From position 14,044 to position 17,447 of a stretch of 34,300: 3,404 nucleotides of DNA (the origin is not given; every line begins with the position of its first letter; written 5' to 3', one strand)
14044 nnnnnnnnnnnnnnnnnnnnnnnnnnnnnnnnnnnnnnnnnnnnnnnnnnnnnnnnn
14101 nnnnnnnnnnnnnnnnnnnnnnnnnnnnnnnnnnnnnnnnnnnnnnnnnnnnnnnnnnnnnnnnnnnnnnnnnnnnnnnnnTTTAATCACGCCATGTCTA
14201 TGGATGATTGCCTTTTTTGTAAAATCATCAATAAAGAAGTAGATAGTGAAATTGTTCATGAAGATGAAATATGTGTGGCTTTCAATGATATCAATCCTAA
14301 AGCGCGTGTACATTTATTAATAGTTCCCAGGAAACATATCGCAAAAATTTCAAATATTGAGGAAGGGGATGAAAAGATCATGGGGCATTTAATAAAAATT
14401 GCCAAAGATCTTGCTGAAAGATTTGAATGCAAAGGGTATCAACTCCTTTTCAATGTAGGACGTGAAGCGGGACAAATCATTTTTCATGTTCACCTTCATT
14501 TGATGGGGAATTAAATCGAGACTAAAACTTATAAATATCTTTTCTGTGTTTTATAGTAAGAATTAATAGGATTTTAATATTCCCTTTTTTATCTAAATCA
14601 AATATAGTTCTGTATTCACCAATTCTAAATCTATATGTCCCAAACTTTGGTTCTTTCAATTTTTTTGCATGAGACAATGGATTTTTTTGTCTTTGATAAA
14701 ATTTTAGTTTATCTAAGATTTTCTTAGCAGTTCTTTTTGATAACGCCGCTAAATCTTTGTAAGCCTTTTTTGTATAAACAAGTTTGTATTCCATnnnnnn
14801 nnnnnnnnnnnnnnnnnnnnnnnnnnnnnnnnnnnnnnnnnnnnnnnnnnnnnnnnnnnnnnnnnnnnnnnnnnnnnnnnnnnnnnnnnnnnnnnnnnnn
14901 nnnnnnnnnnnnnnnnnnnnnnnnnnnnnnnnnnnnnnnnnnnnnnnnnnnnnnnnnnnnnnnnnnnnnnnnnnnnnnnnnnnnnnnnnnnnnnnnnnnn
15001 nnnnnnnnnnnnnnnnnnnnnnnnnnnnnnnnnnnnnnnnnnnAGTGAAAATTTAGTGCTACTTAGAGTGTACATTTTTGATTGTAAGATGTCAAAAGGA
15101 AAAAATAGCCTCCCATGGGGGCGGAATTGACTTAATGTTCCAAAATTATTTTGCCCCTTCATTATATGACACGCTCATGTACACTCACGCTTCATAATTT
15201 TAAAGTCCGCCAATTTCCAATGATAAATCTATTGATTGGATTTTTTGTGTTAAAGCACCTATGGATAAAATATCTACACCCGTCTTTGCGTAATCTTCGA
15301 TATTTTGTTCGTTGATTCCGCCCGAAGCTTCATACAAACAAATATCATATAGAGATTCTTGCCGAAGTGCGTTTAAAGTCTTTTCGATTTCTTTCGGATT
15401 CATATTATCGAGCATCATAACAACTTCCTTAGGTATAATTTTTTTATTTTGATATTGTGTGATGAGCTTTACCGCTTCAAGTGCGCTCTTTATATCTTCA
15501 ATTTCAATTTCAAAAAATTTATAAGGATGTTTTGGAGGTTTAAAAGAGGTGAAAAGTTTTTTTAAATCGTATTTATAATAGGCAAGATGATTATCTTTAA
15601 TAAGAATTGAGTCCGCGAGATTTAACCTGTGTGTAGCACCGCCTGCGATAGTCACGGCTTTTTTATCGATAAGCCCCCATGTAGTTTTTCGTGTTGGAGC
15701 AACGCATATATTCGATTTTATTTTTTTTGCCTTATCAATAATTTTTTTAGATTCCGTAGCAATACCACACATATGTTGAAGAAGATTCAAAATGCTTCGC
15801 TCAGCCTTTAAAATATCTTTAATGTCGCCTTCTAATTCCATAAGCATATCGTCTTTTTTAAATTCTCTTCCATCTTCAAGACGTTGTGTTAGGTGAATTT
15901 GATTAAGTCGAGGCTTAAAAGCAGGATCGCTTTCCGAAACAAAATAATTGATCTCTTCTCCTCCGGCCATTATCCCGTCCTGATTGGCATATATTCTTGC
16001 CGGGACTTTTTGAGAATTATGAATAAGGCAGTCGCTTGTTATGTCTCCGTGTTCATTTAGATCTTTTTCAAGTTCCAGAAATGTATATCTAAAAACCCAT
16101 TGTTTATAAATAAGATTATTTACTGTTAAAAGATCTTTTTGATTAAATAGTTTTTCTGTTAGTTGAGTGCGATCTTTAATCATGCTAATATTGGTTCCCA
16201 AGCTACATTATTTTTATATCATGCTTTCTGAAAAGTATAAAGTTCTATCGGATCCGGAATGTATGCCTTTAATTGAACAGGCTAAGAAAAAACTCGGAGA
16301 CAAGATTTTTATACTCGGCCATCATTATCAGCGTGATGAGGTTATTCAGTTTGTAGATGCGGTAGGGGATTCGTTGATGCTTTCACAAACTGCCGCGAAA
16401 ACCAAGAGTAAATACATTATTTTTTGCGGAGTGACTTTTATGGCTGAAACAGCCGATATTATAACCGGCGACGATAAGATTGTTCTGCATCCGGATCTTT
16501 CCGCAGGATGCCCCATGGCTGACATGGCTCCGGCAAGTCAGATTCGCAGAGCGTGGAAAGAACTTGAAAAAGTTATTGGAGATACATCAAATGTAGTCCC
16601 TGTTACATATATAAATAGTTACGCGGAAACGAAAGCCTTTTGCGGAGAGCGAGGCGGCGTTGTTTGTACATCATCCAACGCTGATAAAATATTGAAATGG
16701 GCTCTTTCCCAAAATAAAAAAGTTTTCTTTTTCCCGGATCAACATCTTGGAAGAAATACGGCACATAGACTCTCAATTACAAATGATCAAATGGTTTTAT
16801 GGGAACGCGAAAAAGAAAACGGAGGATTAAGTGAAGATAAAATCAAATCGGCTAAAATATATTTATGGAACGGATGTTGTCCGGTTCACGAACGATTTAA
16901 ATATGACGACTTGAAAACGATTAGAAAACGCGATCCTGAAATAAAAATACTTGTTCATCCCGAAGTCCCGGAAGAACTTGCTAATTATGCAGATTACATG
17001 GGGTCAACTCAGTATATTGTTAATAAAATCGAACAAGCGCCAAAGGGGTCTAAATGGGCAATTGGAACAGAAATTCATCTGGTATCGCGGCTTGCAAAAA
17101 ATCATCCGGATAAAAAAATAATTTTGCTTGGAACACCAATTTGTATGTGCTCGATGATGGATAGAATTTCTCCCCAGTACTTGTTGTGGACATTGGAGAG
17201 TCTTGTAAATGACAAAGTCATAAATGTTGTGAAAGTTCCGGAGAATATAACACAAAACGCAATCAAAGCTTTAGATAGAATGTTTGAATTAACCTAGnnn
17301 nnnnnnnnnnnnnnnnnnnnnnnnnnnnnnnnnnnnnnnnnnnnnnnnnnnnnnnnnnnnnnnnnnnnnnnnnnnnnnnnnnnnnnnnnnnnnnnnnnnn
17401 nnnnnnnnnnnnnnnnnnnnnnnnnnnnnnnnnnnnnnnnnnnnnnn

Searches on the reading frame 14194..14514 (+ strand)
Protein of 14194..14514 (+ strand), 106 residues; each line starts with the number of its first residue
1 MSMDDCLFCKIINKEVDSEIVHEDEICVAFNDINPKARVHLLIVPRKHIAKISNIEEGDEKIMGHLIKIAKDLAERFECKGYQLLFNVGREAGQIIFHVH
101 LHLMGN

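Call 9: search_protein_families(library=pfam, proteins=[window:14194-14514:+])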
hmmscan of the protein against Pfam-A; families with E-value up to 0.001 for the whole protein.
window:14194-14514:+ (106 aa): 2 families
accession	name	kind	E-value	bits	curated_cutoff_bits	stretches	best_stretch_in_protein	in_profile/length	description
PF01230.28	HIT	-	2.7e-24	86.1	21.5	1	14-105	2-94/98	HIT domain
PF11969.13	DcpS_C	-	2.1e-23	83.4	24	1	6-105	2-101/114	Scavenger mRNA decapping enzyme C-term binding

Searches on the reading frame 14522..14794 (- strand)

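Call 7: search_protein_families(library=pfam, proteins=[window:14522-14794:-])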
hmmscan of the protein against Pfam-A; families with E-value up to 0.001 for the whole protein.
window:14522-14794:- (90 aa): 1 family
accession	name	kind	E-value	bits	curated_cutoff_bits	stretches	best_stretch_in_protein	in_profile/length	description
PF05016.21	ParE_toxin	-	3.8e-09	37.5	23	1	6-88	2-89/89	ParE toxin of type II toxin-antitoxin system, parDE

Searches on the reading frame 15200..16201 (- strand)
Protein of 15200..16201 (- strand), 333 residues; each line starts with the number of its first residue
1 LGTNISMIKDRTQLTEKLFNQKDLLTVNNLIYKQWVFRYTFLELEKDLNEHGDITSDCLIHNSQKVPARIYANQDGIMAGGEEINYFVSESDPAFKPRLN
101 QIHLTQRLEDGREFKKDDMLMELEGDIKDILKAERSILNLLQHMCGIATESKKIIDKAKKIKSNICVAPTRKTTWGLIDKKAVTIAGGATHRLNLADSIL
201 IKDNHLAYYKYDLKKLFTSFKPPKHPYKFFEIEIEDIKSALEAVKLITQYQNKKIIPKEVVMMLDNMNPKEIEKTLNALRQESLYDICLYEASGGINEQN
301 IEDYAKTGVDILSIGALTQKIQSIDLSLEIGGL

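Call 7: search_protein_families(library=pfam, proteins=[window:15200-16201:-])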
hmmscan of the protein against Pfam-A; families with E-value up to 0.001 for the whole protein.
window:15200-16201:- (333 aa): 2 families
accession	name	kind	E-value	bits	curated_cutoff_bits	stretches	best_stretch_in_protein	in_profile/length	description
PF01729.25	QRPTase_C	-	3.8e-36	124.8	23.1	1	147-329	1-169/169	Quinolinate phosphoribosyl transferase, C-terminal domain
PF02749.22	QRPTase_N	-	3.3e-18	66.1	27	1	53-145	1-82/82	Quinolinate phosphoribosyl transferase, N-terminal domain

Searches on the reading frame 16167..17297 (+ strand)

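Call 7: search_protein_families(library=pfam, proteins=[window:16167-17297:+])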
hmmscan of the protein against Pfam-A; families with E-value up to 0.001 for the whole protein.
window:16167-17297:+ (376 aa): 1 family
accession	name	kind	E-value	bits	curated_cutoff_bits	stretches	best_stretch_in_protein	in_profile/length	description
PF02445.21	NadA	-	1.1e-99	333.7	27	1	36-374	3-295/295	Quinolinate synthetase A protein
